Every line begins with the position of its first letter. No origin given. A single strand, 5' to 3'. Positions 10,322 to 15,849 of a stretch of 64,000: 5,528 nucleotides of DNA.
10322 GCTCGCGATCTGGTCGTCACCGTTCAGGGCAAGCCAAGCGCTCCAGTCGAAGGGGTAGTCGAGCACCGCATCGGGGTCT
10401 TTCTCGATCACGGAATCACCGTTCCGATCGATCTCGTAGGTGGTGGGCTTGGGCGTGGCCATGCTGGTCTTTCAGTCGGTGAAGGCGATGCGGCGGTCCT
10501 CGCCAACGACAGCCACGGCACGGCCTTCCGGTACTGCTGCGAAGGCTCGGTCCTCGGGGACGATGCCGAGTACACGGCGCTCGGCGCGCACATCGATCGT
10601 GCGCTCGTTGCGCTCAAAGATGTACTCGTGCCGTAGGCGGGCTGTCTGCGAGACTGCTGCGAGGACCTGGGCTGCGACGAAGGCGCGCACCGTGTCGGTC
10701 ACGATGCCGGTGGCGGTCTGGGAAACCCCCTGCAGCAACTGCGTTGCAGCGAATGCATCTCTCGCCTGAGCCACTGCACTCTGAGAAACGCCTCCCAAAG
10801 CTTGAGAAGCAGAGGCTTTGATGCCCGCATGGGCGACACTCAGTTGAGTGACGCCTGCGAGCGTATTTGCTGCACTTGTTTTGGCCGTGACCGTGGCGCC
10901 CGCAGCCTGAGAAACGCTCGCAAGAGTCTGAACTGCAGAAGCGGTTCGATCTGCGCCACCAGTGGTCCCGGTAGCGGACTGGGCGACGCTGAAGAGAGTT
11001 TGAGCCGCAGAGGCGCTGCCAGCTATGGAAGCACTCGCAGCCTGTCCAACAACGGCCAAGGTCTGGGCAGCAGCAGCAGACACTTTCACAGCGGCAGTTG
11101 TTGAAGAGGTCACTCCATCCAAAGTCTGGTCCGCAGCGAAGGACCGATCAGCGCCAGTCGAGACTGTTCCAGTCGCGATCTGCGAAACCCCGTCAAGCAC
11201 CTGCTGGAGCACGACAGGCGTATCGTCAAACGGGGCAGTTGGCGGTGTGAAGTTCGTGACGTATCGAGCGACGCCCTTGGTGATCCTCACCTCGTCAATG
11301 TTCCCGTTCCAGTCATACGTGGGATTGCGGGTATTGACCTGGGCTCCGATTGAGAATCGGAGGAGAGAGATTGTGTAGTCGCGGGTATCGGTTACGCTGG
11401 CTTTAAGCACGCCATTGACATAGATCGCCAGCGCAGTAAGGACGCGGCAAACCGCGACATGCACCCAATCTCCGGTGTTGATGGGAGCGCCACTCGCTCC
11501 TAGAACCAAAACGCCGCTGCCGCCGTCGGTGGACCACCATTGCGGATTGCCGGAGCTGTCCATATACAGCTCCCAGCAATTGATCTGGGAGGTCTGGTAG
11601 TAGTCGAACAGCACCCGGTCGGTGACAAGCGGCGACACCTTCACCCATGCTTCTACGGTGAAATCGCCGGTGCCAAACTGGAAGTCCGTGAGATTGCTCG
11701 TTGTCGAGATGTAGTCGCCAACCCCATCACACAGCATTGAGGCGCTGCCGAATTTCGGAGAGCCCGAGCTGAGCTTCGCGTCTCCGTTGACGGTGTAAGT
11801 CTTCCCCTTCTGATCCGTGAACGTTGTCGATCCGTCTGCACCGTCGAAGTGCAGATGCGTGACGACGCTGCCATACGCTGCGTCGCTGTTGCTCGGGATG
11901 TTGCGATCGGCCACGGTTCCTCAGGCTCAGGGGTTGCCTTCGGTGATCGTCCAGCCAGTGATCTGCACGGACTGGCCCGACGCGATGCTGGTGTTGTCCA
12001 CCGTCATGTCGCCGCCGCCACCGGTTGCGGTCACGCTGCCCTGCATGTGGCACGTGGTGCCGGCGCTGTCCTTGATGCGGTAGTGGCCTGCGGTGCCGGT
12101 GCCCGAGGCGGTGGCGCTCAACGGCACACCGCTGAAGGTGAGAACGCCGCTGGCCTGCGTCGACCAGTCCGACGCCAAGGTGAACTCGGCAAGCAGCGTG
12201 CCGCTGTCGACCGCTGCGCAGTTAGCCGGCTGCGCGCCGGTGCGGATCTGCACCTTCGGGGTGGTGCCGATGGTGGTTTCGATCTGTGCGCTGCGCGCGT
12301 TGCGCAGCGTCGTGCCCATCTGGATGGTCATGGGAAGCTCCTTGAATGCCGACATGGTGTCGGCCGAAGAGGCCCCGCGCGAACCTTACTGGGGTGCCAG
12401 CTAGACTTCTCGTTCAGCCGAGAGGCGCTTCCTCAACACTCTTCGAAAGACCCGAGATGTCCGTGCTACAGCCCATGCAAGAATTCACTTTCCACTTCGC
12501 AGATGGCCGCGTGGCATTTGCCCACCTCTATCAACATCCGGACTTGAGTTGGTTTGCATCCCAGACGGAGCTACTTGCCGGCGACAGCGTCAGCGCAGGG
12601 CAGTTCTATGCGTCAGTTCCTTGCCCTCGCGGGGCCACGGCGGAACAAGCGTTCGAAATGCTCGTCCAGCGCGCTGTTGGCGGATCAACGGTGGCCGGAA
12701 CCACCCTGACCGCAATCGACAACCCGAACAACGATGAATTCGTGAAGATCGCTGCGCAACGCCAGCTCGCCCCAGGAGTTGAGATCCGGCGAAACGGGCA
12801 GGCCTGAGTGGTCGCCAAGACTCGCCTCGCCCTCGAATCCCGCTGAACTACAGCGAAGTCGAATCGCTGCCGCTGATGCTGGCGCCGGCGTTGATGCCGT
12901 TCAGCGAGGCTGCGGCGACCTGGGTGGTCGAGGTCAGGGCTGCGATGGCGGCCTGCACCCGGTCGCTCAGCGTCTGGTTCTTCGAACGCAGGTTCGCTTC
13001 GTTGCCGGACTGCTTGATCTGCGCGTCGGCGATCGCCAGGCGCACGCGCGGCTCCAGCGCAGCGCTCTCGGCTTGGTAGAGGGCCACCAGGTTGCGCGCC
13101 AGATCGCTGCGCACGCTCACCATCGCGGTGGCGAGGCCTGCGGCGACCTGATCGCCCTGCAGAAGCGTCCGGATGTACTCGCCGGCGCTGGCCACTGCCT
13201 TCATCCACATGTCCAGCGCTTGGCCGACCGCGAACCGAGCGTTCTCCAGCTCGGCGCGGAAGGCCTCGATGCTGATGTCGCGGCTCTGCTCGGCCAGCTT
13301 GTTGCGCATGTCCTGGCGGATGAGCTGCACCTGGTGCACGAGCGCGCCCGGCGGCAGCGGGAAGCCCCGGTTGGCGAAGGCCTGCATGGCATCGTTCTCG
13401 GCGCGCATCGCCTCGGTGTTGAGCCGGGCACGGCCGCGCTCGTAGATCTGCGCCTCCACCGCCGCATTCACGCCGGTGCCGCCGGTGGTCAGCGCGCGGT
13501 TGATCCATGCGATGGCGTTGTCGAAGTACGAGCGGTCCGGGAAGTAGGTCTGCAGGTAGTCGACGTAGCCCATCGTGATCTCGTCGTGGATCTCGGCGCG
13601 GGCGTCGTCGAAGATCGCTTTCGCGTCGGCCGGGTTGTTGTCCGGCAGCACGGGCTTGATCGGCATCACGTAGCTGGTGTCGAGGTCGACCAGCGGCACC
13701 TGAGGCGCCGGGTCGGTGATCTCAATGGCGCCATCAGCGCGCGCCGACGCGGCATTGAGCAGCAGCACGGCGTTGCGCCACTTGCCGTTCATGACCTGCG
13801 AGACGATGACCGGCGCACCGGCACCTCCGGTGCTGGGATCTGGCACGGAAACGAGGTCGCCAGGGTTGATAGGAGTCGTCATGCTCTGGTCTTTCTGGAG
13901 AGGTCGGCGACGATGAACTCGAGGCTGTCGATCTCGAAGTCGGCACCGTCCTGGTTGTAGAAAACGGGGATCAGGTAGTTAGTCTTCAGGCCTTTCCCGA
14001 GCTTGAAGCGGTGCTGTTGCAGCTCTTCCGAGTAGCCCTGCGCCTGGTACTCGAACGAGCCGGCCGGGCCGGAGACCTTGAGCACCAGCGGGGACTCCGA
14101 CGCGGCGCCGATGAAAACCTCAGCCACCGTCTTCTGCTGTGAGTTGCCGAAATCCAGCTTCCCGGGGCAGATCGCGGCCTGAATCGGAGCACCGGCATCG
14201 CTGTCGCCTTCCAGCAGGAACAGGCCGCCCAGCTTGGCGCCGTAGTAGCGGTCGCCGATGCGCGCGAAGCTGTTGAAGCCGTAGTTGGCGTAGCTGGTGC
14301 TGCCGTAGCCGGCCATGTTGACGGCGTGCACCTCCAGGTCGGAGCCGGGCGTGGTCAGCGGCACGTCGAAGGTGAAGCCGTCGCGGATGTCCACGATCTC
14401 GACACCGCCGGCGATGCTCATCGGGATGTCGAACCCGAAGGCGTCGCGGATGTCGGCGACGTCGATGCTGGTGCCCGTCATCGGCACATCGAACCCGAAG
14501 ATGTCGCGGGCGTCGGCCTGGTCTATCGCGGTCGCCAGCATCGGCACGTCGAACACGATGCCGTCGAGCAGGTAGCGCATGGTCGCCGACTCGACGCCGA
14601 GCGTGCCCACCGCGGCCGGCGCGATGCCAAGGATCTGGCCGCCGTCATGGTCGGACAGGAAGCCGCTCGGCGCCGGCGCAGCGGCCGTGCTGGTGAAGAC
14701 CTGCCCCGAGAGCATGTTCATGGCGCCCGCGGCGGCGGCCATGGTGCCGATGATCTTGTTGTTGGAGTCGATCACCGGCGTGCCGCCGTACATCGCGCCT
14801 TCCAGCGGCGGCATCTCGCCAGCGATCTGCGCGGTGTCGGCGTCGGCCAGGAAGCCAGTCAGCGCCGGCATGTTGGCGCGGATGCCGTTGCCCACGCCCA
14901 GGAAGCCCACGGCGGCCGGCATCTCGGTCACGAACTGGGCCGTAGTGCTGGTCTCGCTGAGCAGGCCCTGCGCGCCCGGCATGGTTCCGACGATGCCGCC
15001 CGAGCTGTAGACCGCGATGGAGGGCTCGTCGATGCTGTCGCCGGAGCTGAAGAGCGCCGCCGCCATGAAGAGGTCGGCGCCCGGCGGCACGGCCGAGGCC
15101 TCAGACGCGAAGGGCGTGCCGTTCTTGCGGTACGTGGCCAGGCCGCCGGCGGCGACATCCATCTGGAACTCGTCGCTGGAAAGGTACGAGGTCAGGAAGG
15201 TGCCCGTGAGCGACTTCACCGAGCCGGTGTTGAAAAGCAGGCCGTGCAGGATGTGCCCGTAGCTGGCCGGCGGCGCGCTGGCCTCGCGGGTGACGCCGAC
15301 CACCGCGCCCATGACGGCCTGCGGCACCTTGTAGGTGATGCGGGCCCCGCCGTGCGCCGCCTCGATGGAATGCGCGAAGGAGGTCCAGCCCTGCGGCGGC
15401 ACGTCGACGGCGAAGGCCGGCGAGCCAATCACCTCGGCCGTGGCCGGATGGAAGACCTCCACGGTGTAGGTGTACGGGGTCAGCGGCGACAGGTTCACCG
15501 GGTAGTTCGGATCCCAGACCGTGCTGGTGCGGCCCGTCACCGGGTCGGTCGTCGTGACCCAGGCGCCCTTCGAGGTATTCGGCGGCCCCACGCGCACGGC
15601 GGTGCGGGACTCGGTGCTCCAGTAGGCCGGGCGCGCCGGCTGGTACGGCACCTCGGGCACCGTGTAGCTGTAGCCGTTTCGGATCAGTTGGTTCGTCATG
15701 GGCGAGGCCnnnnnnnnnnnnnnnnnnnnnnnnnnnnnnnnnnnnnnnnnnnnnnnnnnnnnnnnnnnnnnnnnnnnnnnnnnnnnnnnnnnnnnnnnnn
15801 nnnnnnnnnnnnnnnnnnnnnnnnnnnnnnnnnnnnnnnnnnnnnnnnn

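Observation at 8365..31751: Six-copy 17-bp motif with a fixed-distance -10: a distributed late-promoter system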

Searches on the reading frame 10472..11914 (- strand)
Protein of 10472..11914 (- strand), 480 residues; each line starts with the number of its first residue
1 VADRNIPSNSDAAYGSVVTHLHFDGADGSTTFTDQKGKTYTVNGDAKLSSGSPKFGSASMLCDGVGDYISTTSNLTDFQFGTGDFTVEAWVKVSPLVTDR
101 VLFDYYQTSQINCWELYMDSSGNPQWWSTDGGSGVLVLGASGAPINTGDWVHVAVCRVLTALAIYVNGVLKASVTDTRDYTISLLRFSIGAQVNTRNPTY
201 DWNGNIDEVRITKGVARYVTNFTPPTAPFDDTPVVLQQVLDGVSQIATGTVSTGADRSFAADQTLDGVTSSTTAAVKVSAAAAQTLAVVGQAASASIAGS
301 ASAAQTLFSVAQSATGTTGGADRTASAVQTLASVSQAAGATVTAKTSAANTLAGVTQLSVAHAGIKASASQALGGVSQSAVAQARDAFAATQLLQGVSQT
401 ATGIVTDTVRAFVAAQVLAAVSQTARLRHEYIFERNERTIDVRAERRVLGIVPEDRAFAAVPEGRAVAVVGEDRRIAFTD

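Call 6: search_protein_families(library=phrogs, proteins=[window:10472-11914:-])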
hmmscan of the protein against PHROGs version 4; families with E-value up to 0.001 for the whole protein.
window:10472-11914:- (480 aa): 11 families
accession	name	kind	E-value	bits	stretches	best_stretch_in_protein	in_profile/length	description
phrog_24074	-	unknown function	4e-39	135.5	1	9-227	407-621/892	-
phrog_3545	-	unknown function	6.5e-35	121.5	1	7-353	742-1088/1115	-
phrog_13163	-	tail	7.3e-31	107.9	1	15-230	511-718/976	baseplate wedge subunit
phrog_38322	-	unknown function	2e-28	100.5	1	9-230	289-504/506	-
phrog_1469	-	tail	1.4e-22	79.6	1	14-231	499-710/2607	baseplate wedge subunit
phrog_701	-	head and packaging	2.4e-22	77.6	1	31-296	4034-4290/6136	virion structural protein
phrog_18802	-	head and packaging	3e-20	71.5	1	35-255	820-1031/3007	virion structural protein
phrog_24534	-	tail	1.5e-19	71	1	18-212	3-184/341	tail fiber protein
phrog_19601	-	tail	4e-19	68.3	1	11-246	615-843/2043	baseplate wedge subunit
phrog_11583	-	unknown function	1.8e-13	49.3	1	9-275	1122-1376/2796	-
phrog_8510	-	head and packaging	6.9e-13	48.2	1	23-274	506-743/1348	virion structural protein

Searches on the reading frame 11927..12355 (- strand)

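Call 6: search_protein_families(library=phrogs, proteins=[window:11927-12355:-])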
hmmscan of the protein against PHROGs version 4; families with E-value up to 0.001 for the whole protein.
window:11927-12355:- (142 aa): 1 family
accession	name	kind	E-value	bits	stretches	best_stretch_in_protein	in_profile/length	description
phrog_3758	-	head and packaging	2.4e-28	99.9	1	11-139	3-137/140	virion structural protein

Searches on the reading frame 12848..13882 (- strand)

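Call 6: search_protein_families(library=phrogs, proteins=[window:12848-13882:-])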
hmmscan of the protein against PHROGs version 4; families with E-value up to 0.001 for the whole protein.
window:12848-13882:- (344 aa): 2 families
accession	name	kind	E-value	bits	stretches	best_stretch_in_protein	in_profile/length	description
phrog_10969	-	unknown function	6.7e-33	114.9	1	50-225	135-303/632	-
phrog_36971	-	unknown function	3.1e-10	41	1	89-328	59-302/318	-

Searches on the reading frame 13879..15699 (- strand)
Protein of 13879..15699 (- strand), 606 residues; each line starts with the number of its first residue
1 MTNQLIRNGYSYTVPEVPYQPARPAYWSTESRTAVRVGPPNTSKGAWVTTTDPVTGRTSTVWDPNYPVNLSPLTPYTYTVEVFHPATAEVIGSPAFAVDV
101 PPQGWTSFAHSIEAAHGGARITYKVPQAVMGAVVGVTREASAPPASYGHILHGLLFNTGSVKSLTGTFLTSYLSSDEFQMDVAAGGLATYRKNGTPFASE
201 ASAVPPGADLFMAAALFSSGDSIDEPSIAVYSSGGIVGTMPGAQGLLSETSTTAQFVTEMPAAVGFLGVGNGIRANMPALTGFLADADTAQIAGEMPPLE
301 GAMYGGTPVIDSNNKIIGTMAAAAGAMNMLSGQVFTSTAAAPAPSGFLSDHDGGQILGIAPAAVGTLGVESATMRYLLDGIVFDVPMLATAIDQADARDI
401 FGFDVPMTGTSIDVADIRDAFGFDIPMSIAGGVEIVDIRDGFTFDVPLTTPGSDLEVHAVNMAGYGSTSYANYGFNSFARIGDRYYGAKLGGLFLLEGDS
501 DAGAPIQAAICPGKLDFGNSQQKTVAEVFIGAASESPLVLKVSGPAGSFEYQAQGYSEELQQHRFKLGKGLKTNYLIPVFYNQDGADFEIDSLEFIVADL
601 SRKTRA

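Call 6: search_protein_families(library=phrogs, proteins=[window:13879-15699:-])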
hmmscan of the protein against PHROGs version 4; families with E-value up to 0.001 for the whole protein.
window:13879-15699:- (606 aa): 2 families
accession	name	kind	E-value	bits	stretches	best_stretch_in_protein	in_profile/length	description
phrog_26502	-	head and packaging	6.5e-44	151.4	1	1-603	1-615/620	virion structural protein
phrog_12240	-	unknown function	8e-09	36.4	1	462-572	242-356/387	-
